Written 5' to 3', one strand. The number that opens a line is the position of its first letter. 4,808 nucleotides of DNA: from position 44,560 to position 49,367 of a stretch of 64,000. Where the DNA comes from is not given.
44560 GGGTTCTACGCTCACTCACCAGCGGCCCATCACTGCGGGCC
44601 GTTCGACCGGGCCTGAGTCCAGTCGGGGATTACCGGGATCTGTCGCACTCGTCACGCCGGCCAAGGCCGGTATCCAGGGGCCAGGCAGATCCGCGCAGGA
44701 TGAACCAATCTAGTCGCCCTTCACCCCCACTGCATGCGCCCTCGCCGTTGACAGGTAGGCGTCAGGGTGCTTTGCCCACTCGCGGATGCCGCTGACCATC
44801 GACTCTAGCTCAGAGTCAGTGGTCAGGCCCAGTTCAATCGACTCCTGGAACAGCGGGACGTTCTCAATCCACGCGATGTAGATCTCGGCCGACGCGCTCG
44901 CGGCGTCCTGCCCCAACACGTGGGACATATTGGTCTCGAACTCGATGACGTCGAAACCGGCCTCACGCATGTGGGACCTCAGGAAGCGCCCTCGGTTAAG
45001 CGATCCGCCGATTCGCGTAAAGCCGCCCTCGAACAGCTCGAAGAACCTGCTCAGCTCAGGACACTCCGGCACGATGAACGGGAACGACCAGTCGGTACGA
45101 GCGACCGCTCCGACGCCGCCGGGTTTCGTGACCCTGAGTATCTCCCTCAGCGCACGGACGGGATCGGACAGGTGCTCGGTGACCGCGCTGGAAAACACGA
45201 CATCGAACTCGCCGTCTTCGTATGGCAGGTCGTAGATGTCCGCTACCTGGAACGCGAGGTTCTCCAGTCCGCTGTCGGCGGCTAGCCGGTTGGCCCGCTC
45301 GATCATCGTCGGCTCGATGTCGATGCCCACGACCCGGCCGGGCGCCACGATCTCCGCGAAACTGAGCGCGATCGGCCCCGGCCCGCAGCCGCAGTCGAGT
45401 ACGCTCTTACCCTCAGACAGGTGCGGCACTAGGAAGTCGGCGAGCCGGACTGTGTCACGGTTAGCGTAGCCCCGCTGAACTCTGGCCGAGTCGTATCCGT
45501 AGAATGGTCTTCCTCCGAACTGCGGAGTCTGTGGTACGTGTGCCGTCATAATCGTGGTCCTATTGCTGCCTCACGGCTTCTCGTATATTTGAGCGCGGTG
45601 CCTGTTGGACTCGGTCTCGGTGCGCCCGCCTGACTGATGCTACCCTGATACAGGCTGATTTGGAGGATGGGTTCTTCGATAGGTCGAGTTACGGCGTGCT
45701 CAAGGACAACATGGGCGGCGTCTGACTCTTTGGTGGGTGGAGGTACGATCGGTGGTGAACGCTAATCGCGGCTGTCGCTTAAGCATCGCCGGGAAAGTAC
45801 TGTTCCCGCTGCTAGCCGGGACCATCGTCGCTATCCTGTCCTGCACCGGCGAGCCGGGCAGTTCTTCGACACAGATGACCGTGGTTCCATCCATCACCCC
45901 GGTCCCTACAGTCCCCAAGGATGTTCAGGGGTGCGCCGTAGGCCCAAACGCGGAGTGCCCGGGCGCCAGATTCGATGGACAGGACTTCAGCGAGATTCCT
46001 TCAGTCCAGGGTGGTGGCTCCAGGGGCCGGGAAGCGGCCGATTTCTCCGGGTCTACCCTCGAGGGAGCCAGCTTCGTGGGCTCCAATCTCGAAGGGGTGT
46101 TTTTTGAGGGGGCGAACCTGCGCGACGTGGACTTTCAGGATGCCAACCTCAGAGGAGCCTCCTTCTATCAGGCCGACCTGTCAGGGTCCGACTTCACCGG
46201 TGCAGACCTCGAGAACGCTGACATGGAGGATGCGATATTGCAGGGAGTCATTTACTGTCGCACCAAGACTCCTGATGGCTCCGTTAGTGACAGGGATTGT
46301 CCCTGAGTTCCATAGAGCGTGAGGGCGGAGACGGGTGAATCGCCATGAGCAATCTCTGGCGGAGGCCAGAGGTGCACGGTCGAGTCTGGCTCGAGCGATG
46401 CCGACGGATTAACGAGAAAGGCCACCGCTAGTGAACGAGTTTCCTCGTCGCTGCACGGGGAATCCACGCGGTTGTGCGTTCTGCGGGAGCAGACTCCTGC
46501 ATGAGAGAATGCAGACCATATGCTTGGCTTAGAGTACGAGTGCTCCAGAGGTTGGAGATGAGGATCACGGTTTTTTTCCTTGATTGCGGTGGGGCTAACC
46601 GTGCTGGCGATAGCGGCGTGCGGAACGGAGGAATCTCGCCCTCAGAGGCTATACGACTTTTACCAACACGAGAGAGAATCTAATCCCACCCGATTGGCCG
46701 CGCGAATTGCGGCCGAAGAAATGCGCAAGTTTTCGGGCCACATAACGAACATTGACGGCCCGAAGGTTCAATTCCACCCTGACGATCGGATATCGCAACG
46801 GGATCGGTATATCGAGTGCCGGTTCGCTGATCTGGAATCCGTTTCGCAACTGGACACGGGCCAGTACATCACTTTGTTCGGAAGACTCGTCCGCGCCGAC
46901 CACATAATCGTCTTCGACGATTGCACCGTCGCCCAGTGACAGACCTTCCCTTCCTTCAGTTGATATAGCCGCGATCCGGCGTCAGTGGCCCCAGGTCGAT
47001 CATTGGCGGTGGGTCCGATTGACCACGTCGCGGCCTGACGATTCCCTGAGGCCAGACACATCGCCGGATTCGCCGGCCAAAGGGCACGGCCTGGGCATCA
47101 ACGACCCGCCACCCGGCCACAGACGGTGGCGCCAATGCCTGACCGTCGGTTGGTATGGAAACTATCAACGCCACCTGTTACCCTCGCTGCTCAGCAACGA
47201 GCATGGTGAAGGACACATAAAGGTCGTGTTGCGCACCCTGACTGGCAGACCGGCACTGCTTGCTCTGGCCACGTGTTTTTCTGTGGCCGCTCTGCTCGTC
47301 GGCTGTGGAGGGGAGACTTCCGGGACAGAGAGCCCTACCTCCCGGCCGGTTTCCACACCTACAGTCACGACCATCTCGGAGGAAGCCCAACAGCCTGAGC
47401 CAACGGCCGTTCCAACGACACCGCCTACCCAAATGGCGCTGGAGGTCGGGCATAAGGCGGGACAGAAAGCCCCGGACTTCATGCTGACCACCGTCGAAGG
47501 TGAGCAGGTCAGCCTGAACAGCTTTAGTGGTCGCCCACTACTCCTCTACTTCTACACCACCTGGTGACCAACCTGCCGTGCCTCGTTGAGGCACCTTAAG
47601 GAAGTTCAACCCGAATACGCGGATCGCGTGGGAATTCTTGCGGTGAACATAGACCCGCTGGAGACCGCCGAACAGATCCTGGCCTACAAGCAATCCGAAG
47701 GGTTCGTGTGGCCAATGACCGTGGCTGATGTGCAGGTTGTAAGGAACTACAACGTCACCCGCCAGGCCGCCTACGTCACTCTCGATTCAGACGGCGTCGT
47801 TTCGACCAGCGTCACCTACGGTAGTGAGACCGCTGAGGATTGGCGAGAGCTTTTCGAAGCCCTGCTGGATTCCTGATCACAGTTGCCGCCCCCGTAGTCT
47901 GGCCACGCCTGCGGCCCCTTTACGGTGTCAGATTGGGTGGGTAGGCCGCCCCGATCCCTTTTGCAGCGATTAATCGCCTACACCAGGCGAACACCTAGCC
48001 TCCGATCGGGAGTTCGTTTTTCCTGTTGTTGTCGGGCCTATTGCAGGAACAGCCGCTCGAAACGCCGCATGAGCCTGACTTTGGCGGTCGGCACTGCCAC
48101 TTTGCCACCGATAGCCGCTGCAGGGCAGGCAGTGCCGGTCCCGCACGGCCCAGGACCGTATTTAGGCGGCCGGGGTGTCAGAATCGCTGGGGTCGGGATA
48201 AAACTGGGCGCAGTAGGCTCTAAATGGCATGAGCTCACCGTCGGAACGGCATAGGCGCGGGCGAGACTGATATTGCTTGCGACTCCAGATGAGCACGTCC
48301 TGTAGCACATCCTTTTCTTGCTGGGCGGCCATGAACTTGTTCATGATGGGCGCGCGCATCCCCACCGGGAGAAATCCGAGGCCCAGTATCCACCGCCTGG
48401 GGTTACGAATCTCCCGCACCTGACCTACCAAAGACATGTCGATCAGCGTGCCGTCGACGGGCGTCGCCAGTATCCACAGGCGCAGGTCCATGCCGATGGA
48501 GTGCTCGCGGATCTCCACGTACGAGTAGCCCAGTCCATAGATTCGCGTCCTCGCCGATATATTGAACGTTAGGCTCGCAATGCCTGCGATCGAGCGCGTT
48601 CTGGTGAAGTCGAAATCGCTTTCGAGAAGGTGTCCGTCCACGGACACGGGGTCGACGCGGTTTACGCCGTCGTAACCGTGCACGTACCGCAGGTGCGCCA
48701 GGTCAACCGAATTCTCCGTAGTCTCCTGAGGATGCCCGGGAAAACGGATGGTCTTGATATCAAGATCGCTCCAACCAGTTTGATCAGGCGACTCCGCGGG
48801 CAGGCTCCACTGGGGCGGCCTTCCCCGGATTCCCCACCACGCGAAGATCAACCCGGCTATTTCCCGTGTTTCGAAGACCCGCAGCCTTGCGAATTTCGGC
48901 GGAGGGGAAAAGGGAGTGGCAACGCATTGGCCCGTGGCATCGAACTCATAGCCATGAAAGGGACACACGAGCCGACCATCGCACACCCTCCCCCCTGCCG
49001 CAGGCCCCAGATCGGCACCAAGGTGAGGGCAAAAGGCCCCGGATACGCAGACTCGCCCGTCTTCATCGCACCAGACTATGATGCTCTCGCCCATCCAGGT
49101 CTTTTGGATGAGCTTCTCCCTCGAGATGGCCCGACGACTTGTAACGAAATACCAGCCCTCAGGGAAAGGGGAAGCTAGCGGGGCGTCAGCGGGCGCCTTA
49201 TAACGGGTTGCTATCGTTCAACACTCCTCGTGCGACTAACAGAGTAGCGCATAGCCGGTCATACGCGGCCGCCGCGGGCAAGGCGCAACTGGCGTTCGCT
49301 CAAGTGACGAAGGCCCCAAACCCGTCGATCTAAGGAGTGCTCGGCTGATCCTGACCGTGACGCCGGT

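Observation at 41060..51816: Candidate sterol/triterpenoid tailoring-and-export neighbourhood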

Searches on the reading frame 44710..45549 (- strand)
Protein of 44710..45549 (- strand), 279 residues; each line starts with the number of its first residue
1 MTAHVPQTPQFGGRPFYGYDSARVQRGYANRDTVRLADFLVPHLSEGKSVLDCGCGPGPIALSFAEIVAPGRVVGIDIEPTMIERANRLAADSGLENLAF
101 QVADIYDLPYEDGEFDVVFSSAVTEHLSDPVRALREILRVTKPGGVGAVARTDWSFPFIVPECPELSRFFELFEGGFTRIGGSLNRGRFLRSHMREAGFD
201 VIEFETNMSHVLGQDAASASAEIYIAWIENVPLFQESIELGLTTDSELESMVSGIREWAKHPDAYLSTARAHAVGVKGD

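Call 7: search_protein_families(library=pfam, proteins=[window:44710-45549:-], max_evalue=0.01)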
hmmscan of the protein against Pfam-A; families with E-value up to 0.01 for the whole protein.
window:44710-45549:- (279 aa): 15 families
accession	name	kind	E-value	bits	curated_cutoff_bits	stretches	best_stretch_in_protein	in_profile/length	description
PF13847.12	Methyltransf_31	-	4.5e-30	104.7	27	1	45-153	2-113/145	Methyltransferase domain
PF08241.18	Methyltransf_11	-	5.4e-28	97.9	21.2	1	51-146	1-92/95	Methyltransferase domain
PF13649.12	Methyltransf_25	-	7.7e-27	94.3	27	1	50-145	1-97/97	Methyltransferase domain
PF13489.12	Methyltransf_23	-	1.7e-19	70.6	27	1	31-203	7-163/164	Methyltransferase domain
PF01209.24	Ubie_methyltran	-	1.9e-16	60.6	20.1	1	45-149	46-151/233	ubiE/COQ5 methyltransferase family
PF08242.18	Methyltransf_12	-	5.9e-16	59.4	30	1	51-146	1-97/98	Methyltransferase domain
PF05175.20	MTS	-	1.3e-07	31.9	23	1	38-120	21-104/170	Methyltransferase small domain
PF01135.25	PCMT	-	1.4e-07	31.9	20.3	1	38-125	67-153/210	Protein-L-isoaspartate(D-aspartate) O-methyltransferase (PCMT)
PF06325.19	PrmA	-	3e-06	27.4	22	1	44-146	159-255/296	Ribosomal protein L11 methyltransferase (PrmA)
PF08003.17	Methyltransf_9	-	7.4e-06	25.6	23.8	1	40-145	107-213/315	Protein of unknown function (DUF1698)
PF13679.12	Methyltransf_32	-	0.00051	20.5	27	1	46-107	25-91/143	Methyltransferase domain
PF02390.23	Methyltransf_4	-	0.00054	19.9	24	1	48-105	3-60/173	Putative methyltransferase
PF01728.25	FtsJ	-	0.0011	19.4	24.1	1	44-119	19-96/181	FtsJ-like methyltransferase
PF02353.26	CMAS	-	0.0016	18.2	27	1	43-128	59-141/273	Mycolic acid cyclopropane synthetase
PF05148.21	Methyltransf_8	-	0.0058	17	27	0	99-152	107-159/219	Hypothetical methyltransferase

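Call 8: search_protein_families(library=ncbifam, proteins=[window:44710-45549:-], max_evalue=0.01)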
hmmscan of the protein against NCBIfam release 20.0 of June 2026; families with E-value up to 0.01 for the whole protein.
window:44710-45549:- (279 aa): 73 families (the best 25 are shown)
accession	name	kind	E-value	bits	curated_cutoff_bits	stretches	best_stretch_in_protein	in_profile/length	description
NF047649.1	MTase_UXPK_star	exception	7.2e-23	81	460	1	40-199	71-223/283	methyltransferase/UXPK-star double selenoprotein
NF041537.1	ArsM_AhpD_UU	exception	1.6e-22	79.8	510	1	41-152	71-183/345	arsenite methyltransferase/AhpD domain selenoprotein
NF008823.0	PRK11873.1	subfamily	8.6e-21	74.6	263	1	43-215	74-239/272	arsenite methyltransferase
NF041536.1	ArsM_DUF2284_UU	exception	1.4e-20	73.1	575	1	39-146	69-177/459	arsenite methyltransferase/DUF2284 domain selenoprotein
NF040539.1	AST_met_ArsM_2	exception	2.6e-16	60.3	240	1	44-146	54-160/262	putative arsinothricin biosynthesis methyltransferase ArsM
TIGR02072.1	BioC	equivalog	3.2e-16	59.9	184.95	1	21-149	12-132/244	malonyl-ACP O-methyltransferase BioC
TIGR01983.1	UbiG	equivalog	9.9e-16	57.7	102.95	1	45-146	48-148/228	bifunctional 2-polyprenyl-6-hydroxyphenol methylase/3-demethylubiquinol 3-O-methyltransferase UbiG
NF045667.1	MTase_DVU1556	equivalog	3.2e-15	56.1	155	1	43-149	19-119/213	DVU_1556 family methyltransferase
TIGR01934.1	MenG_MenH_UbiE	subfamily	7e-15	54.9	158.35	1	46-146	39-138/223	ubiquinone/menaquinone biosynthesis methyltransferase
NF007610.0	PRK10258.1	equivalog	1.3e-14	54.2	342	1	36-149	30-138/251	malonyl-ACP O-methyltransferase BioC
NF043040.1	corrin_prot_MT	hypoth_equivalog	1.6e-14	53.8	180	1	38-150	32-148/216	corrinoid protein-associated methyltransferase CpaM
TIGR02752.1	MenG_heptapren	equivalog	8.4e-14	51.7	419.85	1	44-148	43-148/231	demethylmenaquinone methyltransferase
NF001243.0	PRK00216.1-4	equivalog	1.2e-13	51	235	1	44-147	45-149/237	demethylmenaquinone methyltransferase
NF041675.1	sarc_dimgly_tmase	equivalog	1.4e-13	51.4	550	1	29-210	49-221/278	sarcosine/dimethylglycine N-methyltransferase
NF001240.0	PRK00216.1-1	equivalog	4.6e-13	48.8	378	1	44-146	61-165/251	bifunctional demethylmenaquinone methyltransferase/2-methoxy-6-polyprenyl-1,4-benzoquinol methylase UbiE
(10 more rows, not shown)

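Call 93: search_solved_structures(query=window:44710-45549:-, max_evalue=1e-8)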
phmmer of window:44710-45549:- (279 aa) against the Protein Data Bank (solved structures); distinct sequences matched with E-value up to 1e-8: 22.
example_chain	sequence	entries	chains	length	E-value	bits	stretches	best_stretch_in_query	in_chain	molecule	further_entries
3mgg_A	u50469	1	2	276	3.4e-22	82.4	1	44-265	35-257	Methyltransferase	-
3bus_A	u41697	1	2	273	1.2e-18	70.8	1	31-151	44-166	Methyltransferase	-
5wp5_A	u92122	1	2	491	1.9e-18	70.1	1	43-170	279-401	Phosphomethylethanolamine N-methyltransferase 2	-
8zc8_A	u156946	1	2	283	2e-16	63.5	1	17-153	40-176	MitM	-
21zq_A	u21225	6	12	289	2.1e-16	63.4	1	17-153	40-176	MitM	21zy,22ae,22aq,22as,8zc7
5wp4_A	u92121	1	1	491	5e-16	62.2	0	43-149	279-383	Phosphoethanolamine N-methyltransferase 1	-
5gm1_A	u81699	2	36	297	2e-15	60.2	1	35-149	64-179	O-methylransferase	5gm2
6uv6_A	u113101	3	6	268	2.6e-15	59.8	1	34-151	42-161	D-glucose O-methyltransferase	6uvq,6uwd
4pne_A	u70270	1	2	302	9.8e-14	54.7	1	35-149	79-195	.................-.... protein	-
1xxl_A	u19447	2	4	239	2.2e-13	53.5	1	49-146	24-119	YcgJ protein | ycgJ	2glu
6f5z_A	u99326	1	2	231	2.4e-12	50.1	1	44-146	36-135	24-sterol C-methyltransferase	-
6uak_A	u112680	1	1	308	3.2e-12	49.7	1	49-148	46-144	SAM dependent methyltransferase LahSB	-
7bgg_A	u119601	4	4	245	1.1e-10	44.7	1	47-145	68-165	heterocyclic toxin methyltransferase (Rv0560c) | 2-heptyl-1-hydroxyquinolin-4(1H)-one methyltransferase | Uncharacterized protein Rv0560c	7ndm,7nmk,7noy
7v6h_A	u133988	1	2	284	1.6e-10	44.2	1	43-146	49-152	Cyclopropane fatty-acyl-phospholipid synthase-like methyltransferase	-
3e7p_A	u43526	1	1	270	1.9e-10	43.9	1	39-155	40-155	Putative methyltransferase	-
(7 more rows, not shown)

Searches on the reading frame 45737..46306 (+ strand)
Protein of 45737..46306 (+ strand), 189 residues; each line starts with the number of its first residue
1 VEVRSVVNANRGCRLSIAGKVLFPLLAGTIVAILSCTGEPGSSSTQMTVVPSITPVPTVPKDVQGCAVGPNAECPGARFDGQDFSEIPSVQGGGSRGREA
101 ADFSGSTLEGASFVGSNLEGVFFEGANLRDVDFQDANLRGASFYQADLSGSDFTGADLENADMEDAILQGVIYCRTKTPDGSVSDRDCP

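Call 7: search_protein_families(library=pfam, proteins=[window:45737-46306:+], max_evalue=0.01)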
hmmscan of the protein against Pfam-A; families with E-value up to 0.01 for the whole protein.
window:45737-46306:+ (189 aa): 4 families
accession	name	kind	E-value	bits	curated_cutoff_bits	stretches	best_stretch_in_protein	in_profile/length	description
PF00805.28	Pentapeptide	-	1.3e-22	79.4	20.2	2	132-170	2-40/40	Pentapeptide repeats (8 copies)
PF13576.12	Pentapeptide_3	-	4.6e-15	56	27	2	133-169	1-39/48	Pentapeptide repeats (9 copies)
PF13599.13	Pentapeptide_4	-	9.4e-12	45.3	38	1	101-162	16-77/78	Pentapeptide repeat region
PF25296.1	Decapeptide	-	2.5e-05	24.5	45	1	101-163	10-72/74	Decapeptide repeat region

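Call 8: search_protein_families(library=ncbifam, proteins=[window:45737-46306:+], max_evalue=0.01)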
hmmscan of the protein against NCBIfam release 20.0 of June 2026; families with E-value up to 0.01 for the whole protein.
window:45737-46306:+ (189 aa): 17 families
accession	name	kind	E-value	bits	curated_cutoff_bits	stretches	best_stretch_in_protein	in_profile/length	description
NF052603.1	penta_Alr5209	equivalog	1.1e-10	41.6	125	1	100-165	32-97/113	Alr5209 family pentapeptide repeat protein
NF047416.1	penta_HetL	equivalog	5e-09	35.9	260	1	101-169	13-81/218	heterocyst differentiation pentapeptide repeat protein HetL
NF011743.0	PRK15196.1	equivalog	1.5e-08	34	354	1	100-169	256-325/350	type III secretion system effector PipB2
NF011744.0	PRK15197.1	equivalog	7.6e-08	31.9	274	1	79-179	166-262/291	SPI-2 type III secretion system effector PipB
NF000349.1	mfpA_AE000516.2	equivalog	1.2e-07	31.7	360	1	111-177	92-157/183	pentapeptide repeat protein MfpA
NF033086.2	penta_rpt_Qnr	equivalog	4.3e-07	29.9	240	1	101-175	25-95/211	Qnr family pentapeptide repeat protein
NF000421.1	penta_rpt_QnrVC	exception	8e-06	25.9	460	1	99-147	55-103/218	QnrVC family quinolone resistance pentapeptide repeat protein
NF038182.1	penta_rpt_SmQnr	exception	9e-06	25.6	460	1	103-161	142-200/215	SmQnr family pentapeptide repeat protein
NF033900.0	T4SS_IcmE_DotG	equivalog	1.4e-05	23.4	750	1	80-165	275-360/1008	type IVB secretion system protein DotG/IcmE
NF000071.4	penta_rpt_QnrA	exception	7.1e-05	22.7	450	1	102-166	32-102/218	QnrA family quinolone resistance pentapeptide repeat protein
NF000056.3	penta_rpt_QnrS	exception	0.00013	21.7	460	1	112-165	47-101/218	QnrS family quinolone resistance pentapeptide repeat protein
NF000139.2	penta_rpt_QnrD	exception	0.00032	20.7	425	1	101-171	28-94/214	QnrD family quinolone resistance pentapeptide repeat protein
NF012151.0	penta_rpt_QnrAS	exception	0.00037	20.6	490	1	103-166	114-177/218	QnrAS family quinolone resistance pentapeptide repeat protein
NF012152.0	penta_rpt_QnrC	exception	0.0011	19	500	1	101-168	11-74/221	QnrC family quinolone resistance pentapeptide repeat protein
NF000420.1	penta_rpt_QnrB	exception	0.0017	18.4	460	1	101-162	28-85/214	QnrB family quinolone resistance pentapeptide repeat protein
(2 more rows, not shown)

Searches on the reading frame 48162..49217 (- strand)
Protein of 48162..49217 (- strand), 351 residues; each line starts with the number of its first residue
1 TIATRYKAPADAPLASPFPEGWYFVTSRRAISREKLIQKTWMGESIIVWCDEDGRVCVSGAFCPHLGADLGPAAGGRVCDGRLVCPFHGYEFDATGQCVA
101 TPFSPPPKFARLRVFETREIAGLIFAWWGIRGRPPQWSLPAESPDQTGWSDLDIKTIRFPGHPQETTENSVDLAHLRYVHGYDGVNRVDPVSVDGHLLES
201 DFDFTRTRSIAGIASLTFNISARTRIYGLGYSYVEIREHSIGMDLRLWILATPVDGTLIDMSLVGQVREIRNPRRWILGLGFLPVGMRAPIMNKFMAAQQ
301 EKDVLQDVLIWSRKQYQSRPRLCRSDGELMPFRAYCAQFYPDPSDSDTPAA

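Call 7: search_protein_families(library=pfam, proteins=[window:48162-49094:-], max_evalue=0.01)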
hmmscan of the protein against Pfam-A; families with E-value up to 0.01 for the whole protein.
window:48162-49094:- (310 aa): 2 families
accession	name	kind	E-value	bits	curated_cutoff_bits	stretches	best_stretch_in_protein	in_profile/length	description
PF19298.5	KshA_C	-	1.7e-24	87.5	23.3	1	86-299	2-207/207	3-Ketosteroid 9alpha-hydroxylase C-terminal domain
PF00355.32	Rieske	-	3.6e-14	52.9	20.3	1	1-64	22-82/88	Rieske [2Fe-2S] domain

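Call 8: search_protein_families(library=ncbifam, proteins=[window:48162-49094:-], max_evalue=0.01)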
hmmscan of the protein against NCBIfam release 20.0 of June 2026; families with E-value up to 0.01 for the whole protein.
window:48162-49094:- (310 aa): 2 families
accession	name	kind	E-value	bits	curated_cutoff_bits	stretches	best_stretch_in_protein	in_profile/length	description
NF052579.1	BetMthstMoxSdmAMthl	equivalog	4e-05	22.8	600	1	3-59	40-93/351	4beta-methylsterol monooxygenase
NF045928.1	Cytb6fFeSPetC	equivalog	0.0045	16.4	250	1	20-79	106-161/179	cytochrome b6-f complex iron-sulfur subunit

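Call 43: search_solved_structures(query=window:48162-49217:-, max_evalue=0.001)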
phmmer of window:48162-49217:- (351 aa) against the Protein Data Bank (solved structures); distinct sequences matched with E-value up to 0.001: 14.
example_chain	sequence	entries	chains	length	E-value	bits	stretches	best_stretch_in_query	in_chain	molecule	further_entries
4qdf_B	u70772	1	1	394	2.1e-22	82.8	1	16-181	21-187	3-ketosteroid 9alpha-hydroxylase oxygenase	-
4qdc_A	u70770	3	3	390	2.4e-22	82.6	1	15-345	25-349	3-ketosteroid 9alpha-hydroxylase oxygenase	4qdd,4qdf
2zyl_A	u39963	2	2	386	7.8e-21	77.6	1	15-180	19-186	POSSIBLE OXIDOREDUCTASE | 3-ketosteroid-9-alpha-monooxygenase oxygenase subunit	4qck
6wn3_A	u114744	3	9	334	1.8e-13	53.4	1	22-182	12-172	SxtT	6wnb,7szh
6wnc_A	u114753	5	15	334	2.6e-13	52.8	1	21-181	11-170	SxtDIOX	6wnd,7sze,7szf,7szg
3gb4_A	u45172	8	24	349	3.6e-13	52.4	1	20-183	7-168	DdmC | Dicamba O-demethylase, oxygenase component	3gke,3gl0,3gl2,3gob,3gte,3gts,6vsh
7fjl_A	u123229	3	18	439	9.4e-13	51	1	39-190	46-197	Rieske (2Fe-2S) domain protein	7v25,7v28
9ina_A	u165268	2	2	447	2.4e-12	49.7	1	38-183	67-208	Rieske (2Fe-2S) domain protein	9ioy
7qwt_A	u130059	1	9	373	1.4e-11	47.1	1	20-182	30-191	Rieske (2Fe-2S) domain protein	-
7fhr_A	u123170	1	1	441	1.3e-08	37.4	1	40-184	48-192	Putative Phthalate 4,5-dioxygenase, subunit alpha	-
8jng_A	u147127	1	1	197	2.1e-08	36.7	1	20-107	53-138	Methanesulfonate monooxygenase ferredoxin subunit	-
6icp_A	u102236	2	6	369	1.7e-05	27.1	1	62-125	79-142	Methylxanthine N1-demethylase NdmA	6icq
6ick_A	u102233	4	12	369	1.7e-05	27.1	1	62-125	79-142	Methylxanthine N1-demethylase NdmA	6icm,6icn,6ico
3azc_A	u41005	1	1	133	0.00015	24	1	42-129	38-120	Cytochrome b6-f complex iron-sulfur subunit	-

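Call 78: search_protein_families(library=pfam, proteins=[window:48162-49214:-], max_evalue=0.001)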
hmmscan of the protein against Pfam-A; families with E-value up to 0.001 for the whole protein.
window:48162-49214:- (350 aa): 2 families
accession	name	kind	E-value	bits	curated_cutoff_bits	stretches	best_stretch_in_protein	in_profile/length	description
PF19298.5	KshA_C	-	2.6e-24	86.9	23.3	1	126-339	2-207/207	3-Ketosteroid 9alpha-hydroxylase C-terminal domain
PF00355.32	Rieske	-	5e-17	62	20.3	1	21-104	2-82/88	Rieske [2Fe-2S] domain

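Call 79: search_protein_families(library=ncbifam, proteins=[window:48162-49214:-], max_evalue=0.001)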
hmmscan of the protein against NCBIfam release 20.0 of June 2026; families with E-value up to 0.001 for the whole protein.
window:48162-49214:- (350 aa): 1 family
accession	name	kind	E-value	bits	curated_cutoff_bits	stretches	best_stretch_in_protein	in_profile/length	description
NF052579.1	BetMthstMoxSdmAMthl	equivalog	2.4e-07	30.1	600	1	21-99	18-93/351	4beta-methylsterol monooxygenase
